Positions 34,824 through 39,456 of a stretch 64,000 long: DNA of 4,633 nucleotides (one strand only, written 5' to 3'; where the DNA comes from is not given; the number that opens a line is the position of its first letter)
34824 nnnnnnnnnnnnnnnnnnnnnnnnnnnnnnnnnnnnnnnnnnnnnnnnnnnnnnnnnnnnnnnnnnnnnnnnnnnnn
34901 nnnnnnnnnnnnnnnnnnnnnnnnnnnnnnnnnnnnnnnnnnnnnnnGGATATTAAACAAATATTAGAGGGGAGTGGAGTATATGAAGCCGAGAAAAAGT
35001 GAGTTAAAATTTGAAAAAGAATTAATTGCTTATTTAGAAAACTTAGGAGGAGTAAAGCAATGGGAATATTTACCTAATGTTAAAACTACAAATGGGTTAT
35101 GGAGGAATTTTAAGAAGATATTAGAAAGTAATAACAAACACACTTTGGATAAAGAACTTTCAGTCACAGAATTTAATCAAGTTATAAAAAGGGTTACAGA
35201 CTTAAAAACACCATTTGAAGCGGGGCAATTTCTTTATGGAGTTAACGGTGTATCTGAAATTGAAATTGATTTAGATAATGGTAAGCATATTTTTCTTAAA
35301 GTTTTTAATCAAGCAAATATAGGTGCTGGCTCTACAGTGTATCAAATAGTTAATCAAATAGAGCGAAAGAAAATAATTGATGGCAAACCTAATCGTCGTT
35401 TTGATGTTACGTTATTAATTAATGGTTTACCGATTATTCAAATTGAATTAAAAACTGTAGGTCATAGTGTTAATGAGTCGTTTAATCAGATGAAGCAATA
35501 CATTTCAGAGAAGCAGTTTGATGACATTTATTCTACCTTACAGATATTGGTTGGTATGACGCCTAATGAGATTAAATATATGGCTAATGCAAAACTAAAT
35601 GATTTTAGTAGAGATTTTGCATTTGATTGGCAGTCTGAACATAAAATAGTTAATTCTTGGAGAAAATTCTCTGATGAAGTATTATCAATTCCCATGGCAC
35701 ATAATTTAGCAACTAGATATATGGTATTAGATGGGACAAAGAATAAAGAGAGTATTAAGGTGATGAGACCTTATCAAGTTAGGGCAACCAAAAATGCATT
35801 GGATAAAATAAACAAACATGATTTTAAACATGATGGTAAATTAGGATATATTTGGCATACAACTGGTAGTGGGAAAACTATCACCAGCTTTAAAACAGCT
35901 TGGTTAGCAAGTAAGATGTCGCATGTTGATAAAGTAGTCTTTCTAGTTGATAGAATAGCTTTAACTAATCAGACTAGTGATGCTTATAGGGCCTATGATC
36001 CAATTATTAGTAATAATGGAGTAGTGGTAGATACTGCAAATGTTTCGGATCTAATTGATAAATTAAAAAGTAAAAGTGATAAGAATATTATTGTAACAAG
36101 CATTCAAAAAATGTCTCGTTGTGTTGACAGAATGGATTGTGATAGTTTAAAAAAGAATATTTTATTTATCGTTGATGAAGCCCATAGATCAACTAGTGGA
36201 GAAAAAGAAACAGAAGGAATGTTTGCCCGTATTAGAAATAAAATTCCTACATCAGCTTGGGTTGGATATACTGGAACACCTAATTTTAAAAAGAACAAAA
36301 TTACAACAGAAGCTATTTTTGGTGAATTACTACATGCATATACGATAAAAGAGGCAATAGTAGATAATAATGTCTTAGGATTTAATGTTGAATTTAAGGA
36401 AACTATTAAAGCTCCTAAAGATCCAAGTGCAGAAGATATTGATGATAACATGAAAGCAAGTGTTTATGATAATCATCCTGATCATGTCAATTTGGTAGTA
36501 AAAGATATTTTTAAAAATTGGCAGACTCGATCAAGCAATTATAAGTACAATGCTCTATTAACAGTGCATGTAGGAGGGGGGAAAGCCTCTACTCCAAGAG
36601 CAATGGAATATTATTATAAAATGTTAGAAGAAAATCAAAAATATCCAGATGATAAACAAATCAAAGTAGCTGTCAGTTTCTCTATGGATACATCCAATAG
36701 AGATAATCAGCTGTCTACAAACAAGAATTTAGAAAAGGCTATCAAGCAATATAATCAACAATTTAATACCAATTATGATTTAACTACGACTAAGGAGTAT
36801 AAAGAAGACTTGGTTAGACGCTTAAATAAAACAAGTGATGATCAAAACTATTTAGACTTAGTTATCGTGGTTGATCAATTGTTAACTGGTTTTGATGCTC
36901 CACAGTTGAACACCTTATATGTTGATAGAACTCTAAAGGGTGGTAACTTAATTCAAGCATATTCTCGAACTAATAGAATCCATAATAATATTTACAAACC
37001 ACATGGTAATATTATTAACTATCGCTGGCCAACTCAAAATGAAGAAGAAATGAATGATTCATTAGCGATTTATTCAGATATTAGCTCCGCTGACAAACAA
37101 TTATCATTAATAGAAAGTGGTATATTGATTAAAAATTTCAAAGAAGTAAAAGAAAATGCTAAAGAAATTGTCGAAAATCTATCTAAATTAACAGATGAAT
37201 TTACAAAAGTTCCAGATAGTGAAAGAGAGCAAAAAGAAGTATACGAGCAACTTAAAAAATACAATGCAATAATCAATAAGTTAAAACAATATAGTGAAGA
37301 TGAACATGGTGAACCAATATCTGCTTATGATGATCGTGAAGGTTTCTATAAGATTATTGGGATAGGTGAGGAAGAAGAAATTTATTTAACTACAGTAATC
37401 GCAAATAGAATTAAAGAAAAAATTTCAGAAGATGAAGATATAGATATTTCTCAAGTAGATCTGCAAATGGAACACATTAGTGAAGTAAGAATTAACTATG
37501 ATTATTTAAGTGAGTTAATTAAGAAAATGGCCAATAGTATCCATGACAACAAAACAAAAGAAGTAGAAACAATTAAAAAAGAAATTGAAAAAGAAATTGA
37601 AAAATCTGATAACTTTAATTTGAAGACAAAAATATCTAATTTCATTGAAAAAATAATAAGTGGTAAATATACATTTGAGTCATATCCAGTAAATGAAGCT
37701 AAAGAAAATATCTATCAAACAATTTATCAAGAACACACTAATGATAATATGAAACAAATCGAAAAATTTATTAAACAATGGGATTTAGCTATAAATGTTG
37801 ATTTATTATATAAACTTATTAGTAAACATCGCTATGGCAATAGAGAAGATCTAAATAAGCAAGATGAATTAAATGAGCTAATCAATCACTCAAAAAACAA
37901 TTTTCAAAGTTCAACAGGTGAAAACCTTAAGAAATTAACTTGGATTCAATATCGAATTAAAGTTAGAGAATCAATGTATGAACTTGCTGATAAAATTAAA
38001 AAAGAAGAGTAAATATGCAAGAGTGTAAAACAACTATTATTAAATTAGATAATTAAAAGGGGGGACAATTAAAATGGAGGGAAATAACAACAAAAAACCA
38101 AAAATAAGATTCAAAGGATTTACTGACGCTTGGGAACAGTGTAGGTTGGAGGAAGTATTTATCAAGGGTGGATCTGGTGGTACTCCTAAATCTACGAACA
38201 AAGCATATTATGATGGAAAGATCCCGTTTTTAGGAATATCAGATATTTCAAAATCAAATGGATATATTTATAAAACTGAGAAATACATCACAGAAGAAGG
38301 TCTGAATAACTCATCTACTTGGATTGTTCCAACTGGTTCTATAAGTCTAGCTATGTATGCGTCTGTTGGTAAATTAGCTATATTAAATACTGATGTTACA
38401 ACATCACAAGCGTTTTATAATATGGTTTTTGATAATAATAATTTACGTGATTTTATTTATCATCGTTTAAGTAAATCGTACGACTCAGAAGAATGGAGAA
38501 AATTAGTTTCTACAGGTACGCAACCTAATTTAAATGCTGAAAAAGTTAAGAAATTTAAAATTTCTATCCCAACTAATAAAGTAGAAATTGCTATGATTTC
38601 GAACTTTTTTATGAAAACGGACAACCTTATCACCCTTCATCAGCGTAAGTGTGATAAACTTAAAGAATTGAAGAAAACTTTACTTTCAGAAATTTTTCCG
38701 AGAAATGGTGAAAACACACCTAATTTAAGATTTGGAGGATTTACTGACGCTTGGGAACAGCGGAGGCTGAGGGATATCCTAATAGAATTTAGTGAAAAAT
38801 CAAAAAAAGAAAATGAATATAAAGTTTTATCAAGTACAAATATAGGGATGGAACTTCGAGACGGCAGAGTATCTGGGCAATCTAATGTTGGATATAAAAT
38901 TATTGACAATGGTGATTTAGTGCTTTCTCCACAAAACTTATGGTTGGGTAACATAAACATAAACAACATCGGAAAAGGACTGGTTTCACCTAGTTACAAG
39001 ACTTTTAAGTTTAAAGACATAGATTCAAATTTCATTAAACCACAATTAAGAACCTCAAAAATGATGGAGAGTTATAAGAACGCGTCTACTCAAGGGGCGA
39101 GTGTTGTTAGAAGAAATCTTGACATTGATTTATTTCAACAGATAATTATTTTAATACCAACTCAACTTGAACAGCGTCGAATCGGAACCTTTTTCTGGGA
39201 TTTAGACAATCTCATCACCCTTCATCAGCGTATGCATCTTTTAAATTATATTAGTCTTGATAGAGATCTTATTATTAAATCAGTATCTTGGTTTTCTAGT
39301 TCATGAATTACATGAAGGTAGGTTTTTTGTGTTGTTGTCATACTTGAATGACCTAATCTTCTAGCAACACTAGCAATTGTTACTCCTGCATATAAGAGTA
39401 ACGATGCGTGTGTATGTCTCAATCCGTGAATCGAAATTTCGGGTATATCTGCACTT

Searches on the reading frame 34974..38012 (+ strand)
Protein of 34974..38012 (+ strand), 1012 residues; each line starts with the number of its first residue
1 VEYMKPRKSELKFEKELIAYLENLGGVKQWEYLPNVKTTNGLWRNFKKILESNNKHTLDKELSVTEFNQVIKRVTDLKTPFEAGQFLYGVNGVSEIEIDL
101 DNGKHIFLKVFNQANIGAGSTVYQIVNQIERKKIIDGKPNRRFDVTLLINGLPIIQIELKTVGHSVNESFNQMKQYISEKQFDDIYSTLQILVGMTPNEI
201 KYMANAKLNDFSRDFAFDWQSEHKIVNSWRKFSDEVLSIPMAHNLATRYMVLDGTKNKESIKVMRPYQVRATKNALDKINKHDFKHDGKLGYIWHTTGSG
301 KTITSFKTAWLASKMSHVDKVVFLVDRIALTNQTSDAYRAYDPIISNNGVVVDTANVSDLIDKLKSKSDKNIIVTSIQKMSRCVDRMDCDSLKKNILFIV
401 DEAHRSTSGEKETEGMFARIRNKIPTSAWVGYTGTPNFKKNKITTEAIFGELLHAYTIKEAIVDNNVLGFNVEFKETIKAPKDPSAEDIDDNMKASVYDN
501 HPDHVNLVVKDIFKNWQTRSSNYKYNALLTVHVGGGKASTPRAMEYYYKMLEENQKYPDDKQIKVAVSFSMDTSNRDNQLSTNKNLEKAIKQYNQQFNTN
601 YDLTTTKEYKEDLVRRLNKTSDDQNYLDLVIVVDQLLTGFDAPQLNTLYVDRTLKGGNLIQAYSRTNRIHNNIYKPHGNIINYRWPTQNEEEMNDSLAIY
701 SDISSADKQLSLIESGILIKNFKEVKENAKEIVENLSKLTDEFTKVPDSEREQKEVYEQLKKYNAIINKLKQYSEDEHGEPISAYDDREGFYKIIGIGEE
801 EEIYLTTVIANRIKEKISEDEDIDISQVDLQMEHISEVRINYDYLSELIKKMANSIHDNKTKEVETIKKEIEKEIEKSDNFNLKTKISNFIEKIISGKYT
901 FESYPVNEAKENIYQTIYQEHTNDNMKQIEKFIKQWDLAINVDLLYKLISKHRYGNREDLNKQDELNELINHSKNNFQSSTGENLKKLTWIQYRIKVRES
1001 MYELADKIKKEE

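Call 68: search_protein_families(library=pfam, proteins=[window:34974-38012:+], max_evalue=0.0001)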
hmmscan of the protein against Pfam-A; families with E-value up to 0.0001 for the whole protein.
window:34974-38012:+ (1012 aa): 6 families
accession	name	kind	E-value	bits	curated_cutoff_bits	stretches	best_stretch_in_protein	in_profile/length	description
PF18766.7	SWI2_SNF2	-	1.6e-47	162.4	26.7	1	267-496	1-211/221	SWI2/SNF2 ATPase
PF22679.2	T1R_D3-like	-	2.8e-45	155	27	1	524-684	2-157/158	Type I restriction enzyme subunit R domain 3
PF04851.21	ResIII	-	2.1e-31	109.5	22.5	1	263-437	3-163/164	Type III restriction enzyme, res subunit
PF04313.20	HSDR_N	-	1.2e-15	58.3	25.1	1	30-205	21-192/198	Type I restriction enzyme R protein N terminus (HSDR_N)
PF12008.13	EcoR124_C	-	2.9e-15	57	23.1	1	717-990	1-239/260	Type I restriction and modification enzyme - subunit R C terminal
PF00270.35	DEAD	-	4e-09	36.8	26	1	293-437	19-161/167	DEAD/DEAH box helicase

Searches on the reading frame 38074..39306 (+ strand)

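Call 68: search_protein_families(library=pfam, proteins=[window:38074-39306:+], max_evalue=0.0001)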
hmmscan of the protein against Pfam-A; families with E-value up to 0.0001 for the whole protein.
window:38074-39306:+ (410 aa): 1 family
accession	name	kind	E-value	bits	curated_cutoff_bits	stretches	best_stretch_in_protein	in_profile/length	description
PF01420.25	Methylase_S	-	8e-25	88.4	22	1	19-197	3-167/168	Type I restriction modification DNA specificity domain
